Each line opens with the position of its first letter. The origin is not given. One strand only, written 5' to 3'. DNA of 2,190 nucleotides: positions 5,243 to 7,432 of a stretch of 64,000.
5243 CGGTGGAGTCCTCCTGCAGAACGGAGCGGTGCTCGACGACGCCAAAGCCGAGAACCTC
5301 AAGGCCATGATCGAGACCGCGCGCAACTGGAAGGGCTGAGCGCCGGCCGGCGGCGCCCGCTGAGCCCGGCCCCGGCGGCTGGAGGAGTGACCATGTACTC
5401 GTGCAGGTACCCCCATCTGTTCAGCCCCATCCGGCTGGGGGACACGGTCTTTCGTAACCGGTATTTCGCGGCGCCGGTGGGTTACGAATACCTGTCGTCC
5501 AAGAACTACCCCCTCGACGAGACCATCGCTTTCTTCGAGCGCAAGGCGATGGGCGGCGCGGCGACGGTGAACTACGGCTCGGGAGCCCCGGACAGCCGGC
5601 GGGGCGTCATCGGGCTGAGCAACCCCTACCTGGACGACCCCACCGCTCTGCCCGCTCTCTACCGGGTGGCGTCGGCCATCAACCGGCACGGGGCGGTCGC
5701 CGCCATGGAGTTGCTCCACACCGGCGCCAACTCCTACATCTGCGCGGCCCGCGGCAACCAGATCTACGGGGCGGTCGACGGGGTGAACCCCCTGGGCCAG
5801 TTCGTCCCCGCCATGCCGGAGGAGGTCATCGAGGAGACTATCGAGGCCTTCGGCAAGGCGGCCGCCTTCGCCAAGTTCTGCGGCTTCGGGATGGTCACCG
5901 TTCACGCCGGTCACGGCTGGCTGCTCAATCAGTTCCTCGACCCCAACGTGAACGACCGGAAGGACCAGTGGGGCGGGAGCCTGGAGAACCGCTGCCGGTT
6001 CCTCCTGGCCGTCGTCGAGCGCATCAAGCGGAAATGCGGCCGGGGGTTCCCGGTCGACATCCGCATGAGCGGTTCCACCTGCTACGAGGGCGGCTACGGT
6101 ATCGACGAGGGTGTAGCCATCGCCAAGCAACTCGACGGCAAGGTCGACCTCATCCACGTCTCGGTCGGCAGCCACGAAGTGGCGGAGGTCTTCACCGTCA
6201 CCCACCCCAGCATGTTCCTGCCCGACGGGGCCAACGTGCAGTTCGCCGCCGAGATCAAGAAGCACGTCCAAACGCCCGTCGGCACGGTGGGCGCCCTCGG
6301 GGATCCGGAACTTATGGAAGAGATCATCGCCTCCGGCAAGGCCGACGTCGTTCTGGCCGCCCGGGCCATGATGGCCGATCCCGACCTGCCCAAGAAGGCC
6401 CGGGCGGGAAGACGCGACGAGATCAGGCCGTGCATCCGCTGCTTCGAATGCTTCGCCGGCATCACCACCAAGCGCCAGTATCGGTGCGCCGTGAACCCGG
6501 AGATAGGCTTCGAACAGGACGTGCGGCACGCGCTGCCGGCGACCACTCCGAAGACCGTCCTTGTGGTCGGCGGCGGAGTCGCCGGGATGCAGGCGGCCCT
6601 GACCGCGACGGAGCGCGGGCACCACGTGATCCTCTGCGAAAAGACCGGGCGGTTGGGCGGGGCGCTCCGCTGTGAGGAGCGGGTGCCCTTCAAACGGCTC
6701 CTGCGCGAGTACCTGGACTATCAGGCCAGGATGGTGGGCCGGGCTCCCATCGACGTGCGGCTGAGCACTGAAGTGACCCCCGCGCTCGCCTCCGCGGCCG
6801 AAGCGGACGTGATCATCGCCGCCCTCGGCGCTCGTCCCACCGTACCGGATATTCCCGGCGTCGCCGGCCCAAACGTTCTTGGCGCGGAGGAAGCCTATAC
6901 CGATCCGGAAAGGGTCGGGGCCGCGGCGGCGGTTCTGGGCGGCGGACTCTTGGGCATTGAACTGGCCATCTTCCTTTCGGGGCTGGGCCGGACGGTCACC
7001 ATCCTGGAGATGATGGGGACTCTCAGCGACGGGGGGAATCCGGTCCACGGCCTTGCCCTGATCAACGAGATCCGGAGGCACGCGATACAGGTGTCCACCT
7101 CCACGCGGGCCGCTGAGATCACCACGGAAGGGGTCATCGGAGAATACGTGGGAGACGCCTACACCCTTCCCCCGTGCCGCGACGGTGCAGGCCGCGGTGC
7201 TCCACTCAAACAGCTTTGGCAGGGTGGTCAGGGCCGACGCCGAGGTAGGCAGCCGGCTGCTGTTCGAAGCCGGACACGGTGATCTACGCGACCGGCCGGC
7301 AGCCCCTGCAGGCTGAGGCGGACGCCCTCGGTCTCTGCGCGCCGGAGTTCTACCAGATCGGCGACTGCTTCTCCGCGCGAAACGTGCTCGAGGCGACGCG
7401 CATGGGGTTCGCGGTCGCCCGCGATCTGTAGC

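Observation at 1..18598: Three Mo/W-pterin enzyme families plus flavin reductases and importers within 18 kb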

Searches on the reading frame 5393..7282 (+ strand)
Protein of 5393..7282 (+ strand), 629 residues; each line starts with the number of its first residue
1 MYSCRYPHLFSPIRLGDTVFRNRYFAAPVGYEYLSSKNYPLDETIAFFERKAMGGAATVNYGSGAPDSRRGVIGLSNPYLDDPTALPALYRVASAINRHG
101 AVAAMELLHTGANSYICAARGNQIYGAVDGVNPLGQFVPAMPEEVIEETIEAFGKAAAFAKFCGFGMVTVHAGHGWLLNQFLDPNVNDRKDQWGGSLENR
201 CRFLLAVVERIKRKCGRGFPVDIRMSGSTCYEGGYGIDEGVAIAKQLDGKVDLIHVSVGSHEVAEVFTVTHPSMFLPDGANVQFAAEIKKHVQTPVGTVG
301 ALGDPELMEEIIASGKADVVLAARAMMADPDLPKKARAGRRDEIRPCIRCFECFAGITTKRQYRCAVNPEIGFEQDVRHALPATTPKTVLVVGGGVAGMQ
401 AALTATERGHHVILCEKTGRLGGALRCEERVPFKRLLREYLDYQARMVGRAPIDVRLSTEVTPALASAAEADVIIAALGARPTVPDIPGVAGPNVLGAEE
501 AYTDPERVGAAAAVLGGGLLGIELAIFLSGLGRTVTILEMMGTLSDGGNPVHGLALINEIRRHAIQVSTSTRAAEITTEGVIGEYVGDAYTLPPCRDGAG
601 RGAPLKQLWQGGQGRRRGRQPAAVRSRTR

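Call 46: search_protein_families(library=ncbifam, proteins=[window:5393-7282:+], max_evalue=0.00001)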
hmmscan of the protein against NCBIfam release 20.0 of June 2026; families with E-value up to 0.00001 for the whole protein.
window:5393-7282:+ (629 aa): 43 families (the best 25 are shown)
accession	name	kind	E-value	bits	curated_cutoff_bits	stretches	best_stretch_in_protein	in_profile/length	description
NF041087.1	bile_acid_BaiCD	equivalog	9.6e-105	351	825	1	6-587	1-581/642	bile acid Fe-S flavoenzyme BaiCD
TIGR03997.1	mycofact_OYE_2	equivalog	1.8e-100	337.2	793.15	1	8-539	1-534/645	mycofactocin system FadH/OYE family oxidoreductase 2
NF045599.1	bili_reduct_long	exception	1.6e-95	320.7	750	1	9-582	1-577/641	bilirubin reductase, long form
NF045592.1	bili_reduct_N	equivalog_domain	1.6e-49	169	425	1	9-368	2-363/363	bilirubin reductase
TIGR03996.1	mycofact_OYE_1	hypoth_equivalog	2.5e-44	151.8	627.9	1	43-581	35-573/633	mycofactocin system FadH/OYE family oxidoreductase 1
NF010047.0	PRK13523.1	equivalog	1.1e-41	143.1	431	1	8-343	4-327/339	NADPH dehydrogenase NamA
NF006101.0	PRK08255.1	equivalog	9.4e-37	126.5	1078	1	6-333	396-727/768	bifunctional salicylyl-CoA 5-hydroxylase/oxidoreductase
NF007899.0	PRK10605.1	subfamily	3.3e-24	85.8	403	1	142-337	153-338/365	N-ethylmaleimide reductase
TIGR02053.1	MerA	equivalog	6.4e-17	61.7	454.45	1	469-578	128-236/465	mercury(II) reductase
TIGR01350.1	lipoamide_DH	equivalog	1.6e-14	53.5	408.8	1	460-578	120-239/461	dihydrolipoyl dehydrogenase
NF004943.0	PRK06292.2-1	equivalog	9.3e-14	51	432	1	468-580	129-241/456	dihydrolipoyl dehydrogenase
NF010311.1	PRK13748.1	subfamily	1.4e-13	50.5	600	1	469-579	230-338/560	mercury(II) reductase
NF004946.0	PRK06292.2-4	subfamily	2.6e-13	49.6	634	1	467-577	131-239/487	dihydrolipoyl dehydrogenase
NF009410.0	PRK12771.1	subfamily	7.8e-13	47.8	516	1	380-495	131-249/566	NAD(P)-binding protein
NF003585.0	PRK05249.1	equivalog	3.4e-11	42.4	465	0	445-576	117-243/464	Si-specific NAD(P)(+) transhydrogenase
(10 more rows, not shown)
